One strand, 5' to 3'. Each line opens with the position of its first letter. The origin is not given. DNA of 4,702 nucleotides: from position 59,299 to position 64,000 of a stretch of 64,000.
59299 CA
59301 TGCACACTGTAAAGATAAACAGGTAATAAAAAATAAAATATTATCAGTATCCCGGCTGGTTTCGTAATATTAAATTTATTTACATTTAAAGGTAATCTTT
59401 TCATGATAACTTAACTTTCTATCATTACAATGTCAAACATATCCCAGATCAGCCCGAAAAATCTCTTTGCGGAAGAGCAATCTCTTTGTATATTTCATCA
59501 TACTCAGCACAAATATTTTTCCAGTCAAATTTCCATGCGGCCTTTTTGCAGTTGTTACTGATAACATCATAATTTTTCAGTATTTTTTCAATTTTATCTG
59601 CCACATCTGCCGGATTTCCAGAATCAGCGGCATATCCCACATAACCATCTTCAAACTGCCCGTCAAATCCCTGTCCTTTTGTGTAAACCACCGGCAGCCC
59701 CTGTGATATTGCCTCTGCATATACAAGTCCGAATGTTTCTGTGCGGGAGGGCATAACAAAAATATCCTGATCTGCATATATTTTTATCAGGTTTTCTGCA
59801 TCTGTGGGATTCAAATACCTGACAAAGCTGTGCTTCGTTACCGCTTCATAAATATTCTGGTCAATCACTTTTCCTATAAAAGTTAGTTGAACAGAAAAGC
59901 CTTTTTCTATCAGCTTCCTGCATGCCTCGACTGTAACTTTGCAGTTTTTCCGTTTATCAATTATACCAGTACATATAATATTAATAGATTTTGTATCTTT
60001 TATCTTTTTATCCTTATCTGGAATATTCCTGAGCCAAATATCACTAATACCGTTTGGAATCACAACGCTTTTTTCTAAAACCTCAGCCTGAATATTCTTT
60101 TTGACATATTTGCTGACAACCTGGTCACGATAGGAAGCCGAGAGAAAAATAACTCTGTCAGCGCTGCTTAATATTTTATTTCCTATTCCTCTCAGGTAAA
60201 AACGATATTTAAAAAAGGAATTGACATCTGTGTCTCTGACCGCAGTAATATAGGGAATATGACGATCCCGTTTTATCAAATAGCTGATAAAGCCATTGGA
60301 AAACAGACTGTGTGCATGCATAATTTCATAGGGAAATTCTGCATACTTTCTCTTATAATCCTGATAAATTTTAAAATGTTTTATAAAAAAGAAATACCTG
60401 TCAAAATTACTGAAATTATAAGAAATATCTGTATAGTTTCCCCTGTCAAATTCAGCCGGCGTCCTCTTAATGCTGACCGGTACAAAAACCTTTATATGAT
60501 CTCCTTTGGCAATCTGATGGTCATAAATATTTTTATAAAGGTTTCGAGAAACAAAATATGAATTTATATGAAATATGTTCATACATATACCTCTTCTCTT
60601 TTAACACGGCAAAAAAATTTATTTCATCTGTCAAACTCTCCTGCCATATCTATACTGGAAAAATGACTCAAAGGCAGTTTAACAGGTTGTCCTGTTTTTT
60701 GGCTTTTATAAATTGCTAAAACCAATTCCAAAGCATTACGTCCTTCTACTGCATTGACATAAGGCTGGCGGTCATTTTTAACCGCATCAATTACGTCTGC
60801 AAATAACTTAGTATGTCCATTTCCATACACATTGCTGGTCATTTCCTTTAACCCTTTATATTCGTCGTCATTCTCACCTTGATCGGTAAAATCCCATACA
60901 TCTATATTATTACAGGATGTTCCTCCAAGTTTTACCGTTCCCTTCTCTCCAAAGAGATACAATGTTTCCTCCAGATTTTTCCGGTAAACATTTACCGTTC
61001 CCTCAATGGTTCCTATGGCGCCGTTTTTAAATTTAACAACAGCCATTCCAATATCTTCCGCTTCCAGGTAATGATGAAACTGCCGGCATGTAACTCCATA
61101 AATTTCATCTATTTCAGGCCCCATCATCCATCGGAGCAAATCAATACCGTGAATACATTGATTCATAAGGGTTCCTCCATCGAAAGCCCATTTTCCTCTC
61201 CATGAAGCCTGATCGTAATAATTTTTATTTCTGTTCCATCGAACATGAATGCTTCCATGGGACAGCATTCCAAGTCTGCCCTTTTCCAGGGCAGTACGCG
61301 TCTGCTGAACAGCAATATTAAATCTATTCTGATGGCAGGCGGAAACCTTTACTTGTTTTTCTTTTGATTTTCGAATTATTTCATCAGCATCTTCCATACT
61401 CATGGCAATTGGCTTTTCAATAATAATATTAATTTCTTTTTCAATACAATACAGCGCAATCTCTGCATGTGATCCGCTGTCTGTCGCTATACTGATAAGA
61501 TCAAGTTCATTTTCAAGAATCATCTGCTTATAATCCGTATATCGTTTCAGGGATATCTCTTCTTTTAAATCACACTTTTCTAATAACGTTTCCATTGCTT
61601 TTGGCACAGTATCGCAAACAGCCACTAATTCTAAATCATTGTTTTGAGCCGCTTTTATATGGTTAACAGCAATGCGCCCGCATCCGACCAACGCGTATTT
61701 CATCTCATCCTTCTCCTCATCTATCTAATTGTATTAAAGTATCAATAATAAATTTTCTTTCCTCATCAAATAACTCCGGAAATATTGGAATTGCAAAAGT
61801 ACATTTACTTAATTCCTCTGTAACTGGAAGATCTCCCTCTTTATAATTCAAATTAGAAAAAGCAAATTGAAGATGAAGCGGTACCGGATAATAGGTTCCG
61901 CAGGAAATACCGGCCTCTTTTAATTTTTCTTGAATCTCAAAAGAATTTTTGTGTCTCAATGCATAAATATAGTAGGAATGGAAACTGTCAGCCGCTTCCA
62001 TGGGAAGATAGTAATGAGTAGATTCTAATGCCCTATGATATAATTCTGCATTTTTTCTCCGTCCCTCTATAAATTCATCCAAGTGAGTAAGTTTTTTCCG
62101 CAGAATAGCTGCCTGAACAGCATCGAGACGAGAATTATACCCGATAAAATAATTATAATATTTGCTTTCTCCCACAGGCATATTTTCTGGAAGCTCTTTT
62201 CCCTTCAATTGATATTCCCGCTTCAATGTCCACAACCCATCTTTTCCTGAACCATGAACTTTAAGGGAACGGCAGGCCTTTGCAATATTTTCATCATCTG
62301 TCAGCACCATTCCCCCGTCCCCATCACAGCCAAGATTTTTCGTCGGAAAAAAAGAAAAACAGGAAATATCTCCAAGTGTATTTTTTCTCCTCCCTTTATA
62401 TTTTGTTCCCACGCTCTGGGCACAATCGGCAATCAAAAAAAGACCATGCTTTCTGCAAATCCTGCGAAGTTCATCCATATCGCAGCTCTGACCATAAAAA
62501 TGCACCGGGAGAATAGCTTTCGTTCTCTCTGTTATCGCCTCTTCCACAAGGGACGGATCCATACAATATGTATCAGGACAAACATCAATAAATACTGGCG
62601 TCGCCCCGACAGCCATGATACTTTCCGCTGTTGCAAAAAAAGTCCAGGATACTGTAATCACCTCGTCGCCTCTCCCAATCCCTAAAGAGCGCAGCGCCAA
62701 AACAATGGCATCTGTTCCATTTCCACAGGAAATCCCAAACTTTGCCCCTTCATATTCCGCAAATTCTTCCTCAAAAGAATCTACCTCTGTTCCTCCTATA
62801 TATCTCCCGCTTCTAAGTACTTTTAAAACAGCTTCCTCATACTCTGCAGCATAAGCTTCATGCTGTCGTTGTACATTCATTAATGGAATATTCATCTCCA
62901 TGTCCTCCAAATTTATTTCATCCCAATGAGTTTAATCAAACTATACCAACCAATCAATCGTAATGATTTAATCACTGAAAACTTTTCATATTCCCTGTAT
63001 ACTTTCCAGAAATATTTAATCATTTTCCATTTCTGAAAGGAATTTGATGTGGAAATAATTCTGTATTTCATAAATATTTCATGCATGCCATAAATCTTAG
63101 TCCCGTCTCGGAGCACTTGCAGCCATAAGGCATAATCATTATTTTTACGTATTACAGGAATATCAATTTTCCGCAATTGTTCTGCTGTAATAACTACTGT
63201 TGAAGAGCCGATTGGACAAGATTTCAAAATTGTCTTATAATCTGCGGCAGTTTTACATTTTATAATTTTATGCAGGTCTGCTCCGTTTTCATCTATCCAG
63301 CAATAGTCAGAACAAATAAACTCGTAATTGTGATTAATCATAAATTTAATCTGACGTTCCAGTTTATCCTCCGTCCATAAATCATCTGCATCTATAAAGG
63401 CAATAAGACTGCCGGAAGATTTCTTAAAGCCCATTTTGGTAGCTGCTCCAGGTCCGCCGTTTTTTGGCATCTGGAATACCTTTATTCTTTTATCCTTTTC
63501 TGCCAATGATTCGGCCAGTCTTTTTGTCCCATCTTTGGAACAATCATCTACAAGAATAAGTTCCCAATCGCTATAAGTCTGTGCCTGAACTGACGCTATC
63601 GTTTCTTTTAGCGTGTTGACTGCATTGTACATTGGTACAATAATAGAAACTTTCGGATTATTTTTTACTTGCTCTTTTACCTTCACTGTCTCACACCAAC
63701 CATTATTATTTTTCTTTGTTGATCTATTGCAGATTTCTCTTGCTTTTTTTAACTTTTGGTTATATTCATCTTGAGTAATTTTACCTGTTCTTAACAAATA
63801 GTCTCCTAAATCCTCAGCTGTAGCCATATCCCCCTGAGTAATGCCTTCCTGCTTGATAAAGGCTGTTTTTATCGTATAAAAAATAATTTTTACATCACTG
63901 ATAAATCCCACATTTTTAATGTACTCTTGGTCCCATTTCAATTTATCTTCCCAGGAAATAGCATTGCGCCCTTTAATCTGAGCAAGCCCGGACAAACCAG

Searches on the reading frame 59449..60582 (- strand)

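Call 3: search_protein_families(library=pfam, proteins=[window:59449-60582:-], max_evalue=0.01)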
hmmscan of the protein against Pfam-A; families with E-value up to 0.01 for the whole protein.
window:59449-60582:- (377 aa): 6 families
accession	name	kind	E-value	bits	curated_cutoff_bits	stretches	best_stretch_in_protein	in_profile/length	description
PF00534.26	Glycos_transf_1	-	7.9e-25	87.8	26.4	1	190-349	6-169/172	Glycosyl transferases group 1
PF13692.12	Glyco_trans_1_4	-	5.5e-21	75.8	27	1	201-337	3-142/142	Glycosyl transferases group 1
PF20706.3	GT4-conflict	-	5e-11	42.6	26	1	189-339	187-359/385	Family 4 Glycosyltransferase in conflict systems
PF13439.12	Glyco_transf_4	-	2.7e-10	41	28.5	1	18-179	10-166/170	Glycosyltransferase Family 4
PF13579.12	Glyco_trans_4_4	-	6.3e-08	33.6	29.7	1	78-162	65-149/158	Glycosyl transferase 4-like domain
PF13524.12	Glyco_trans_1_2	-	0.0058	17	25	1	253-339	28-116/144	Glycosyl transferase-like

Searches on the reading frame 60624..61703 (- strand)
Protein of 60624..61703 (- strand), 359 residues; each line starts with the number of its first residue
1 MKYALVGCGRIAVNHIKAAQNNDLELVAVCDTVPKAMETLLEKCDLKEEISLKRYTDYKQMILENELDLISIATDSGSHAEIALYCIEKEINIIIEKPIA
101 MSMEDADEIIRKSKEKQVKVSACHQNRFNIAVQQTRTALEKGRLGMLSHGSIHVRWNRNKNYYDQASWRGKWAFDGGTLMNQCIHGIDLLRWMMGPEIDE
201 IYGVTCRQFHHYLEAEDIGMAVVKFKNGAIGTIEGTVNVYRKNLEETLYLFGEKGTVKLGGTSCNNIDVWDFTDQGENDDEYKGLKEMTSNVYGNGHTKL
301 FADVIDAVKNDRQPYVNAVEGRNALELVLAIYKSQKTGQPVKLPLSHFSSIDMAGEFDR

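Call 3: search_protein_families(library=pfam, proteins=[window:60624-61703:-], max_evalue=0.01)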
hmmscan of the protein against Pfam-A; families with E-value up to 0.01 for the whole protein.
window:60624-61703:- (359 aa): 3 families
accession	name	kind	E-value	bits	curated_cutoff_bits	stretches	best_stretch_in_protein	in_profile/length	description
PF02894.22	GFO_IDH_MocA_C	-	6.6e-31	108.2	22.9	1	138-343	3-218/218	Oxidoreductase family, C-terminal alpha/beta domain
PF22725.1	GFO_IDH_MocA_C3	-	2.3e-27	95.9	27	1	132-257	1-123/124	GFO/IDH/MocA C-terminal domain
PF01408.29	GFO_IDH_MocA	-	4.6e-23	82.6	24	1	1-122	1-118/120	Oxidoreductase family, NAD-binding Rossmann fold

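Call 5: search_protein_families(library=ncbifam, proteins=[window:60624-61703:-], max_evalue=0.01)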
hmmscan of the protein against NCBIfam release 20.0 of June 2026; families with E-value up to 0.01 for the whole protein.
window:60624-61703:- (359 aa): 11 families
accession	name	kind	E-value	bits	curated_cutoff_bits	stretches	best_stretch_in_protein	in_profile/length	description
TIGR04380.1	myo_inos_iolG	equivalog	1.4e-39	135.9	355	1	2-342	3-330/330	inositol 2-dehydrogenase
NF040723.1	UDP-GlcNAcDh_Arch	equivalog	1.5e-38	133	450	1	1-335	1-301/302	UDP-N-acetylglucosamine 3-dehydrogenase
NF052479.1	LevoglcsnDh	equivalog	2.8e-23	82.2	650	2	54-204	61-211/386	levoglucosan dehydrogenase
NF052679.1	InsChiInosDhIolG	equivalog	1.5e-15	57.1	540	1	2-263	4-254/343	bifunctional inositol 2-dehydrogenase/D-chiro-inositol 1-dehydrogenase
NF041392.1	XylDh_Gfo6_Halo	equivalog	7e-15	54.7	350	1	2-343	18-350/350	D-xylose 1-dehydrogenase Gfo6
NF007574.0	PRK10206.1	equivalog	2.1e-11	43.5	352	1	56-158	55-157/345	oxidoreductase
NF058561.1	BT_2158_fam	equivalog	1.1e-08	34.1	750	1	4-148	39-178/487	glycoside 3-dehydrogenase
NF008607.0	PRK11579.1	subfamily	1.3e-08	34.3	330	1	53-181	51-176/346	oxidoreductase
NF058563.1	BT_2159_fam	equivalog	1.2e-05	24.5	650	1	2-197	2-186/350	disaccharide 3-dehydrogenase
TIGR03944.1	dehyd_SbnB_fam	equivalog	0.00021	20.4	326.9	1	3-78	135-210/327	2,3-diaminopropionate biosynthesis protein SbnB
NF040740.1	ornith_Ord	equivalog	0.0016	17.9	400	1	19-119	20-128/335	2,4-diaminopentanoate dehydrogenase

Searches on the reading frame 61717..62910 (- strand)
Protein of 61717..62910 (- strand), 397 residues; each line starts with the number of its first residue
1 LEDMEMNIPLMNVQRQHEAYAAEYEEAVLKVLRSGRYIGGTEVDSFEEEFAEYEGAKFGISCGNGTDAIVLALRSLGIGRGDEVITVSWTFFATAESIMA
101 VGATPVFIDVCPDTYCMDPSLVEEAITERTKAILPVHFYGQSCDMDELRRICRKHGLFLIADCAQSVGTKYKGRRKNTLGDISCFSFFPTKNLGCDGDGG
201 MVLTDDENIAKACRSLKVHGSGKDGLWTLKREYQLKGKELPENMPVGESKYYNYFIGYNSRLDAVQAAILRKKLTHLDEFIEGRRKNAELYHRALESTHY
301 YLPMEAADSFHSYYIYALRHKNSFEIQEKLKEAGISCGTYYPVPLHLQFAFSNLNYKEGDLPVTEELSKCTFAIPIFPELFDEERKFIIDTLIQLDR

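Call 3: search_protein_families(library=pfam, proteins=[window:61717-62910:-], max_evalue=0.01)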
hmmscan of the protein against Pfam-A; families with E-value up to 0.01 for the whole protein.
window:61717-62910:- (397 aa): 5 families
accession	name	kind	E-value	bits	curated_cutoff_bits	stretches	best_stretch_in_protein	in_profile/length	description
PF01041.23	DegT_DnrJ_EryC1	-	2e-118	396.2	19.8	1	22-392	5-359/360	DegT/DnrJ/EryC1/StrS aminotransferase family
PF00155.27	Aminotran_1_2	-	3.3e-06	27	19.7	1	42-164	42-187/361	Aminotransferase class I and II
PF01053.26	Cys_Met_Meta_PP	-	2.6e-05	23.4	27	1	42-216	53-225/381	Cys/Met metabolism PLP-dependent enzyme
PF01212.27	Beta_elim_lyase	-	6.7e-05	22.8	27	1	37-222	28-229/288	Beta-eliminating lyase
PF00266.25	Aminotran_5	-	0.00011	21.7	21.5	1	62-169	67-182/371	Aminotransferase class-V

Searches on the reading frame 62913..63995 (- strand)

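Call 3: search_protein_families(library=pfam, proteins=[window:62913-63995:-], max_evalue=0.01)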
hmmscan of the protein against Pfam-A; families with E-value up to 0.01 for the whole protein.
window:62913-63995:- (360 aa): 4 families
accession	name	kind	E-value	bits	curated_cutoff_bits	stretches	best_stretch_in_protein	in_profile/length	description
PF00535.33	Glycos_transf_2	-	5.3e-38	131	23.3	1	117-244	1-128/168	Glycosyl transferase family 2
PF10111.15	Glyco_tranf_2_2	-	1.6e-13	51.2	27.3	1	117-221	1-108/276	Glycosyltransferase like family 2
PF13641.12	Glyco_tranf_2_3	-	2.9e-11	44.3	27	1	114-228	1-120/230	Glycosyltransferase like family 2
PF02397.22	Bac_transf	-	3.8e-08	33.5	27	1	1-46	132-178/179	Bacterial sugar transferase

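Call 5: search_protein_families(library=ncbifam, proteins=[window:62913-63995:-], max_evalue=0.01)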
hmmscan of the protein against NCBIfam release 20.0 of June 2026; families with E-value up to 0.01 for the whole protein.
window:62913-63995:- (360 aa): 29 families (the best 25 are shown)
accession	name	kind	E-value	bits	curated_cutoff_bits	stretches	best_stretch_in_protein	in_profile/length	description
NF047683.1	TeichurnBiosyTuaG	equivalog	4.4e-73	246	400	1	111-351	3-243/252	teichuronic acid biosynthesis protein TuaG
NF053739.1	GlytfEpsEBac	equivalog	1.4e-31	109.4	450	1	114-329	1-218/265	glycosyltransferase EpsE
NF007482.0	PRK10073.1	equivalog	2.2e-21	76.2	423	1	112-245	4-136/334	glycosyltransferase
TIGR03937.1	PgaC_IcaA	equivalog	1e-20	74.1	422.3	1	105-217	36-148/407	poly-beta-1,6-N-acetyl-D-glucosamine synthase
NF050050.1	ProtGlycPglI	equivalog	3.7e-20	72.5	500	1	114-239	2-126/306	GalNAc(5)-diNAcBac-PP-undecaprenol beta-1,3-glucosyltransferase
NF041875.1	EPS_EpsD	equivalog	2e-15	57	370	1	116-217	1-102/325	exopolysaccharide biosynthesis glycosyltransferase EpsD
TIGR04283.1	glyco_like_mftF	equivalog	7.4e-15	55.1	182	1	116-298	1-173/221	TIGR04283 family arsenosugar biosynthesis glycosyltransferase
NF007453.0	PRK10018.1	equivalog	3.1e-14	53.3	382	1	110-216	2-108/280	colanic acid biosynthesis glycosyltransferase WcaA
TIGR04017.1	WcaA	equivalog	5.7e-14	52.4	495.75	1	111-214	2-105/279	colanic acid biosynthesis glycosyltransferase WcaA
TIGR03111.1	glyc2_xrt_Gpos1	hypoth_equivalog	1.2e-13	50.6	363.95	1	105-217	40-154/439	TIGR03111 family XrtG-associated glycosyltransferase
TIGR03965.1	mycofact_glyco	equivalog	1.7e-13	50.3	280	1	109-205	69-165/467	mycofactocin biosynthesis glycosyltransferase MftF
NF047588.1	GlcsyltransPgfSStrep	equivalog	3.6e-12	46.1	500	1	115-216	2-106/308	glycosyltransferase PgfS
NF038299.1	EPS_HpsN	equivalog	5.4e-12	45.3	425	1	114-217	1-104/317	hormogonium polysaccharide biosynthesis glycosyltransferase HpsN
TIGR04242.1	nodulat_NodC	equivalog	5.7e-12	45.3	550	1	105-220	39-157/395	chitooligosaccharide synthase NodC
TIGR03025.1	EPS_sugtrans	subfamily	3.2e-11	43.1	295.55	1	1-49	393-442/445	exopolysaccharide biosynthesis polyprenyl glycosylphosphotransferase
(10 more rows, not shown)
